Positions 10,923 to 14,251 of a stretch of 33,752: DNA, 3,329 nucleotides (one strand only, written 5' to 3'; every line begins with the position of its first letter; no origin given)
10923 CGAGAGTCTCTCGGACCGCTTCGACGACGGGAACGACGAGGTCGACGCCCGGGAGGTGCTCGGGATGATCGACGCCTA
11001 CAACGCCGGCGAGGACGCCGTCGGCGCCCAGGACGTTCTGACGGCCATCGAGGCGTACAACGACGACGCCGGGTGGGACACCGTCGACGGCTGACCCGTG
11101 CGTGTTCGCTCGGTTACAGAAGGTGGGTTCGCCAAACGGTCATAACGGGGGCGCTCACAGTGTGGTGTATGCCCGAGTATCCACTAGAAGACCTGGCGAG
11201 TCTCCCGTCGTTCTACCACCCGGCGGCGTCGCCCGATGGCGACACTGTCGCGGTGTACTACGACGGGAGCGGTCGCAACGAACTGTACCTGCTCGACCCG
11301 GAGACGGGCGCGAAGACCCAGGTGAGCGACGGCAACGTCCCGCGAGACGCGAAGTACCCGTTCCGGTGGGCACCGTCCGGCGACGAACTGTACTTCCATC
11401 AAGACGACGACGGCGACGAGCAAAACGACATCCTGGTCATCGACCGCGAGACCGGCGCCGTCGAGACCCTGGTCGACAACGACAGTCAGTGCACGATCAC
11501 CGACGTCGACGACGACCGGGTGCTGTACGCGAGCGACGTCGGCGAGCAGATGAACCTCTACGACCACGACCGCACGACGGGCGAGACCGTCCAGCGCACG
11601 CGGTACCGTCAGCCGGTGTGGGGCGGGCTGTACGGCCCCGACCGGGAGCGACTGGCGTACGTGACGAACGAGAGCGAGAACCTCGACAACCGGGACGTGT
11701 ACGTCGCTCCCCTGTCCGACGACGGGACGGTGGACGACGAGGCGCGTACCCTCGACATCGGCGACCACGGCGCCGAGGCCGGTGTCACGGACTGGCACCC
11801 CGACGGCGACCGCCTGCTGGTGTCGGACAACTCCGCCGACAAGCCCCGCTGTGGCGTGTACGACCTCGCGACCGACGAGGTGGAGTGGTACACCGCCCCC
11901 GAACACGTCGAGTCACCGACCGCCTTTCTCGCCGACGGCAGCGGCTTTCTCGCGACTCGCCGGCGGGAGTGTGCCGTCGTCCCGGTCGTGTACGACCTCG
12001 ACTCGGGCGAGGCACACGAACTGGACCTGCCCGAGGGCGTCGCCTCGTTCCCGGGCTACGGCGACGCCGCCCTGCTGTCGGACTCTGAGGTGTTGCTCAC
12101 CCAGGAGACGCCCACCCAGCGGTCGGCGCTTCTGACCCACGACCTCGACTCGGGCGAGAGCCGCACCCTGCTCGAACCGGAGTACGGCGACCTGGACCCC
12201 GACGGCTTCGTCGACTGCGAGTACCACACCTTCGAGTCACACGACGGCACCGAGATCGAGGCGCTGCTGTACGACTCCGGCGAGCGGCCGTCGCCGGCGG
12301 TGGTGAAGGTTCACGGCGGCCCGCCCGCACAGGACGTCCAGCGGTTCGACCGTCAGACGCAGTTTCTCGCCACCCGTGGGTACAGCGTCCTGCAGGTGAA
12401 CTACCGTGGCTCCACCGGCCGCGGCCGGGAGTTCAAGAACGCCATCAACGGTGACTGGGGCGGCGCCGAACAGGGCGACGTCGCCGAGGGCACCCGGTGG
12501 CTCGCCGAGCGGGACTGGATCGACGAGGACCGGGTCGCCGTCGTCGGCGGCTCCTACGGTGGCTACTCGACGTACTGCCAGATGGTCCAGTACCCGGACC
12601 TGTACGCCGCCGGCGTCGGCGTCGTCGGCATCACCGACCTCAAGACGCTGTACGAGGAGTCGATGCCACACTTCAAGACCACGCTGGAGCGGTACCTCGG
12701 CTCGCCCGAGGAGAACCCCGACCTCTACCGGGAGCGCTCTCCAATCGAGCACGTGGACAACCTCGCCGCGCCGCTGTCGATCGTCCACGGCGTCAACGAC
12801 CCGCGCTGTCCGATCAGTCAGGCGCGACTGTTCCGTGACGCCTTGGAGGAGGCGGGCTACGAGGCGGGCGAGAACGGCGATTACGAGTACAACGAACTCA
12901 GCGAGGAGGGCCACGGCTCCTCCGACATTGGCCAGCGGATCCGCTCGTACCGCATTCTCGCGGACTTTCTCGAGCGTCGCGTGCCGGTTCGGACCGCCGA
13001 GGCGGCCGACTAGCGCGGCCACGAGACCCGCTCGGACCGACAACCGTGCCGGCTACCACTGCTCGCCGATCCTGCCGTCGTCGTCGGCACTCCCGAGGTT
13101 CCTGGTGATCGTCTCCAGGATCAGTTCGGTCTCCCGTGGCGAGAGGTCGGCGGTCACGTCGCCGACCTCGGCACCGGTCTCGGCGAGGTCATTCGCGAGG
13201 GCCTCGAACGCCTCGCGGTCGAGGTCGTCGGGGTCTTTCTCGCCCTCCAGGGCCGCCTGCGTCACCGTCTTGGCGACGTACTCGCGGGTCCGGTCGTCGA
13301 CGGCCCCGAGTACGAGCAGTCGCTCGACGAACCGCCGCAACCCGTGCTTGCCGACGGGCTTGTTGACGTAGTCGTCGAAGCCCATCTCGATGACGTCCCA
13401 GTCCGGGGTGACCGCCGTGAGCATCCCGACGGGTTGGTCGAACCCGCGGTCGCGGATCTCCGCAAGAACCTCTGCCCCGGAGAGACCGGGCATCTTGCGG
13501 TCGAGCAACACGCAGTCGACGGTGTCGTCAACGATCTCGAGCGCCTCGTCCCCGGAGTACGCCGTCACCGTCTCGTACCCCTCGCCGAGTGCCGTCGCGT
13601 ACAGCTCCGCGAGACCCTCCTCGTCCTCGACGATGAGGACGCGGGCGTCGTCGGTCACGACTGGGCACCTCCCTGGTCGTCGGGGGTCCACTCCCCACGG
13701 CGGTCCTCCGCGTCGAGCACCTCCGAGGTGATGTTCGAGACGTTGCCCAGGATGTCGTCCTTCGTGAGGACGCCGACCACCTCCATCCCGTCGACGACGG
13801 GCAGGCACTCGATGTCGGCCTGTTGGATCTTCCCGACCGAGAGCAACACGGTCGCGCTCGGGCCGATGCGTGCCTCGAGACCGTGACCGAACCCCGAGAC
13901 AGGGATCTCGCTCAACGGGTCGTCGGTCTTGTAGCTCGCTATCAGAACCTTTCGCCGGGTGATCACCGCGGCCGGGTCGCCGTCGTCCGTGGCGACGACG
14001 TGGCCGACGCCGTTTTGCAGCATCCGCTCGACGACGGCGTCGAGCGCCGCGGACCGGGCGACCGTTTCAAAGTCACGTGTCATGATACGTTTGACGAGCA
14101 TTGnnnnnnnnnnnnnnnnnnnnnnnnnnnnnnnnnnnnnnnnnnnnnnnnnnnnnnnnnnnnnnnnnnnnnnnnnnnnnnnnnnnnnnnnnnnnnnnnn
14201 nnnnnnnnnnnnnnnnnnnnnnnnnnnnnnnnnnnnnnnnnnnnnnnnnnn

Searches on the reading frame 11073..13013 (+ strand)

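Call 9: search_protein_families(library=pfam, proteins=[window:11073-13013:+], max_evalue=0.01)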
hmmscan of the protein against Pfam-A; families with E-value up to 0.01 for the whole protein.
window:11073-13013:+ (646 aa): 7 families
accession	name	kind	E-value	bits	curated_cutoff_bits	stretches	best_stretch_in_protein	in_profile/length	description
PF00326.27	Peptidase_S9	-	4.7e-49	167.2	22.6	1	424-635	2-208/213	Prolyl oligopeptidase family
PF20434.5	BD-FAE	-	4.7e-16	59.4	26.8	1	403-591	9-215/215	BD-FAE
PF02129.25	Peptidase_S15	-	2.5e-09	37.7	23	1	403-525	15-134/262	X-Pro dipeptidyl-peptidase (S15 family)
PF25174.1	Beta-prop_THOC3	-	0.0003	20.3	305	0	51-199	95-233/272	THOC3 beta-propeller domain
PF05448.18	AXE1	-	0.00062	19.1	21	0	380-497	54-187/321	Acetyl xylan esterase (AXE1)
PF12146.15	Hydrolase_4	-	0.0025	17.6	27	0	406-515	3-105/239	Serine aminopeptidase, S33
PF07676.18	PD40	-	0.0029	18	20.9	0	48-72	12-37/38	WD40-like Beta Propeller Repeat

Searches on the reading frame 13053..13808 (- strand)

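Call 8: search_protein_families(library=pfam, proteins=[window:13053-13808:-], max_evalue=0.01)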
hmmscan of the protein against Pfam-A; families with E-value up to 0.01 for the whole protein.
window:13053-13808:- (251 aa): 3 families
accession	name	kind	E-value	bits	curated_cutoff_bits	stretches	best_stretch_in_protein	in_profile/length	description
PF00072.30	Response_reg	-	4e-18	66.1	30.2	1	57-159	1-108/111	Response regulator receiver domain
PF08663.15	HalX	-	8e-07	29.8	23.2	1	168-224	3-60/68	HalX domain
PF03709.21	OKR_DC_1_N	-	9.1e-05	23.1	29.3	1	71-127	10-66/111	Orn/Lys/Arg decarboxylase, N-terminal domain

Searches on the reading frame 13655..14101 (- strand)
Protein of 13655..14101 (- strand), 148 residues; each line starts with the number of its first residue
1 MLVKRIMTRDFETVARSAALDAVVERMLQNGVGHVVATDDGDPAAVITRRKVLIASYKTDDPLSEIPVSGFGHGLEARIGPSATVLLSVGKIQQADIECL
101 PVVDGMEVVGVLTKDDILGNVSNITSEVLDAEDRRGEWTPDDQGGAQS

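Call 60: search_protein_families(library=pfam, proteins=[window:13655-14101:-], max_evalue=0.01)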
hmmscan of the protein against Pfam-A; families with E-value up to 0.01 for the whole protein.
window:13655-14101:- (148 aa): 1 family
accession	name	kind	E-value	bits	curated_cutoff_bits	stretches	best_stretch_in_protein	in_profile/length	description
PF00571.33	CBS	-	2.7e-15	56.9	24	2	3-55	1-54/57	CBS domain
